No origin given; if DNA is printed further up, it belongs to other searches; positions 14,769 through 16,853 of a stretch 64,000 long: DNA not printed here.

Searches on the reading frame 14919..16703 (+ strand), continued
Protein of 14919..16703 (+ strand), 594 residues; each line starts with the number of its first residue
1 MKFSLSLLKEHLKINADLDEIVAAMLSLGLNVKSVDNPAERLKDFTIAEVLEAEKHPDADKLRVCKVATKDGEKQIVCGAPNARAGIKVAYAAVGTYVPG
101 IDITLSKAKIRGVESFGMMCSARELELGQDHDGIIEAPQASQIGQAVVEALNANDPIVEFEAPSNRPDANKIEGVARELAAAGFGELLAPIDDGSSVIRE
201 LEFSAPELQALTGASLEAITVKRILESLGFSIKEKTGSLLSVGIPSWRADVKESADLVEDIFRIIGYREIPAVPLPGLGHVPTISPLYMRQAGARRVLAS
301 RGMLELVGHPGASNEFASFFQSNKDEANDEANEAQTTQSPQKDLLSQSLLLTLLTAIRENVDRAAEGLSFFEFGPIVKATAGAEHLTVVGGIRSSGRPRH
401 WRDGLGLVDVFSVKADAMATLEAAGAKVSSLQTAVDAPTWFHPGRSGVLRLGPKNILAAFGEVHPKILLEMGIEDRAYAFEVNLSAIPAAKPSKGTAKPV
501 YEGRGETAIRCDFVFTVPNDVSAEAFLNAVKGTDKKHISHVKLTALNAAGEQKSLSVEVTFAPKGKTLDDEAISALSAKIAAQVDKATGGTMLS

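Call 50: search_solved_structures(query=window:14919-16703:+, show_alignments=1, max_evalue=0.00001)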
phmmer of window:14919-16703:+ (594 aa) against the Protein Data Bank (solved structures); distinct sequences matched with E-value up to 0.00001: 13.
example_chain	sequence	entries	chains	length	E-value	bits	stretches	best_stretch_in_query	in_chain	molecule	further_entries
4p71_A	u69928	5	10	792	8.6e-63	216.2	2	1-193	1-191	Phenylalanine--tRNA ligase beta subunit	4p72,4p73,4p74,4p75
7n8y_B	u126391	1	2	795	3.3e-51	177.9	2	1-187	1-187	Phenylalanine--tRNA ligase beta subunit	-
3pco_B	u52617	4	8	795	1.4e-50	175.9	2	1-190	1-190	Phenylalanyl-tRNA synthetase, beta chain | Phenylalanine--tRNA ligase beta subunit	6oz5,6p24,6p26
6p8t_A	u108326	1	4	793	1.9e-45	158.9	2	2-182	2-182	Phenylalanine--tRNA ligase beta subunit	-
2rhs_B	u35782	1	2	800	4.2e-45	157.8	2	5-191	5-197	Phenylalanyl-tRNA synthetase beta chain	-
2rhq_B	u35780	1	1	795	3.4e-36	128.4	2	192-583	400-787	Phenylalanyl-tRNA synthetase beta chain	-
7daw_B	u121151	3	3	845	3.3e-32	115.2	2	45-190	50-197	Phenylalanine--tRNA ligase beta subunit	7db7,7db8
7k9m_B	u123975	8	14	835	3.6e-32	115.1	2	45-190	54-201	Phenylalanine--tRNA ligase beta subunit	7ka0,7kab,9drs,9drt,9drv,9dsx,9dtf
7k98_B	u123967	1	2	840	3.8e-32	115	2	45-190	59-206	Phenylalanine--tRNA ligase beta subunit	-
2iy5_B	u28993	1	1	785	6e-27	97.9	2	25-185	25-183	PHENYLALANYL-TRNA SYNTHETASE BETA CHAIN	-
1b70_B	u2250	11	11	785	1.1e-26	97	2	25-185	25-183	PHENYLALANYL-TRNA SYNTHETASE | PROTEIN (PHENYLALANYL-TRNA SYNTHETASE) | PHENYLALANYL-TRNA SYNTHETASE BETA CHAIN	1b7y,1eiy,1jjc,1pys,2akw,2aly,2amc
3bu2_A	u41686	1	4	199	2e-16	63.1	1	39-146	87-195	Putative tRNA-binding protein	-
8s8b_C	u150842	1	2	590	5.2e-06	28.8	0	198-484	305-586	Phenylalanyl-tRNA Synthetase beta subunit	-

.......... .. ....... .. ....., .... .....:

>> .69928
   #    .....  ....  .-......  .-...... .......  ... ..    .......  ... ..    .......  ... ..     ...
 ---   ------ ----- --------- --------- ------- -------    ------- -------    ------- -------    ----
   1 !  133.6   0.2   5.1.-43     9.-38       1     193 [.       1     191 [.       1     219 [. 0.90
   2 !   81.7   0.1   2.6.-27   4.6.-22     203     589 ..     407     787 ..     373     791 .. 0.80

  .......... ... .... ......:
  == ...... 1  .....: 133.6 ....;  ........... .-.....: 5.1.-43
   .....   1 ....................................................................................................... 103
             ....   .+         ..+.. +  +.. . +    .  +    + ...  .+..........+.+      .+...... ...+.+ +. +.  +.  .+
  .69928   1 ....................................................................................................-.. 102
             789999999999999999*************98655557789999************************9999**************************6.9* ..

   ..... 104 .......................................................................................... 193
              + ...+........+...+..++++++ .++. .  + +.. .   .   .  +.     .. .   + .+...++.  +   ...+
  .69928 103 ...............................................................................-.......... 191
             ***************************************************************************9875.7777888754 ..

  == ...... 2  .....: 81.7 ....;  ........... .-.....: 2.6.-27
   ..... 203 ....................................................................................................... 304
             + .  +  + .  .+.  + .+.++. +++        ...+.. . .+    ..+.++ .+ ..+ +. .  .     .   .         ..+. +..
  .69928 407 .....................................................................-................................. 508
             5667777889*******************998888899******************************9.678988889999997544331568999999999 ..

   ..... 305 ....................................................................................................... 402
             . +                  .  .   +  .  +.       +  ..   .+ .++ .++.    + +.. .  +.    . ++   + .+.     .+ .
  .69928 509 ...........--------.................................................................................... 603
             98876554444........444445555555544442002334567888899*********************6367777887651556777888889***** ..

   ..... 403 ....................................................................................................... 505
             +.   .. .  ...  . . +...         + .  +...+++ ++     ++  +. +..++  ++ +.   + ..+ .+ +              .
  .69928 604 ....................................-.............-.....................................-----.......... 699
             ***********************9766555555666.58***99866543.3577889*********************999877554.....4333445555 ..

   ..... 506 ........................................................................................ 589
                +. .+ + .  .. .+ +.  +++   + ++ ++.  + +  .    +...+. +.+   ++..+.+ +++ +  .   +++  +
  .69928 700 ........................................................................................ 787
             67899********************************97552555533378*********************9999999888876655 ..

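Call 70: search_protein_families(library=ncbifam, proteins=[L083:513-2933:+], max_evalue=1e-10)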
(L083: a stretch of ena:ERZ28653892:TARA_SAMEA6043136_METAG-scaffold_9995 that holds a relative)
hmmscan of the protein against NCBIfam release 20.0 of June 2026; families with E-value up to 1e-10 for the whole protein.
L083:513-2933:+ (806 aa): 6 families
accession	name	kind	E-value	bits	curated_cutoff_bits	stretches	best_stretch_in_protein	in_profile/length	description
TIGR00472.1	pheT_bact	equivalog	2.8e-208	694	402.65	1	1-805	1-798/798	phenylalanine--tRNA ligase subunit beta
NF001882.0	PRK00629.5-4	equivalog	7.4e-44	150.2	527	1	1-584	1-560/725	phenylalanine--tRNA ligase subunit beta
NF045760.1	YtpR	equivalog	2.5e-33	115.5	100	1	31-146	71-184/185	YtpR family tRNA-binding protein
TIGR00471.1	pheT_arch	equivalog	7.3e-24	84.1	282.65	1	307-694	199-549/551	phenylalanine--tRNA ligase subunit beta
NF001879.0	PRK00629.5-1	equivalog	1.2e-12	47.1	840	0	1-181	1-185/718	phenylalanine--tRNA ligase subunit beta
NF045867.1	PheT_Nterm_rel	equivalog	2.4e-12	47.2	120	1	41-127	85-170/171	TyrS-associated PheT N-terminal domain-related protein TapR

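Call 89: predict_structure(alignment_id=A5)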
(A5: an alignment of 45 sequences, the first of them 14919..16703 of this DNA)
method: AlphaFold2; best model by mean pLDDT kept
length: 594 residues; sequences in the alignment: 45
mean_pLDDT: 77.7   pTM: 0.51
mean pLDDT of the five models: 77.7, 77.6, 76.7, 72.6, 71.4
residues with pLDDT >= 90: 105; 70-90: 355; 50-70: 79; < 50: 55
segments of 3 or more residues with pLDDT < 50: 273-283, 309-311, 323-345, 380-383, 492-505
pLDDT, mean of each block of 10 residues (from residue 1): 85 88 84 83 89 87 90 88 87 82 73 86 72 75 90 84 65 87 83 69 80 80 90 84 84 82 74 47 62 78 68 67 44 28 58 82 67 70 70 79 70 90 84 90 92 88 92 89 84 39 55 88 87 84 72 85 74 88 91 80
secondary structure, 60 per line:
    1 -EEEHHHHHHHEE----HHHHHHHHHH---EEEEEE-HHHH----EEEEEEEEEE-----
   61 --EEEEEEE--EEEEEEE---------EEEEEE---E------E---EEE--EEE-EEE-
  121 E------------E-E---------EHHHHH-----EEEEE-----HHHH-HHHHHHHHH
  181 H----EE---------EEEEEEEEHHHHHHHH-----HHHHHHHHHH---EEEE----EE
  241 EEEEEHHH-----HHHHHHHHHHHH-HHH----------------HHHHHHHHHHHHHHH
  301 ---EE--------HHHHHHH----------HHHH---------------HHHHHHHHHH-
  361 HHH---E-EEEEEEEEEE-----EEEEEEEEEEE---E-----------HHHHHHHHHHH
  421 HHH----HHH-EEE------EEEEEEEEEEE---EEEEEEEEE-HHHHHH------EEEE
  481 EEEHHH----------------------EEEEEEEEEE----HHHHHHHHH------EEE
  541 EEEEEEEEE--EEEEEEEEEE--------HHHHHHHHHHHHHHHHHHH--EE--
elements in order: E2-4 H5-11 H18-27 E31-36 H38-41 E46-55 E63-69 E72-78 E88-93 E108-110 E113-115 E117-119 H147-151 E157-161 H167-170 H172-181 E197-204 H205-212 H218-227 E231-234 E239-245 H254-265 H286-300 H314-320 H331-334 H350-359 E369-378 E384-394 H410-423 E432-434 E441-451 E455-463 H465-470 E477-483 E509-518 H523-531 E538-549 E552-561 H570-588
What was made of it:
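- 15519..16703 (+): PheT-like beta', residues 201-594: B5, B6-B7 (catalytic-like module) and B8 (anticodon-binding) domains, fast-evolving. AF2 pLDDT 77.7 (call 89).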
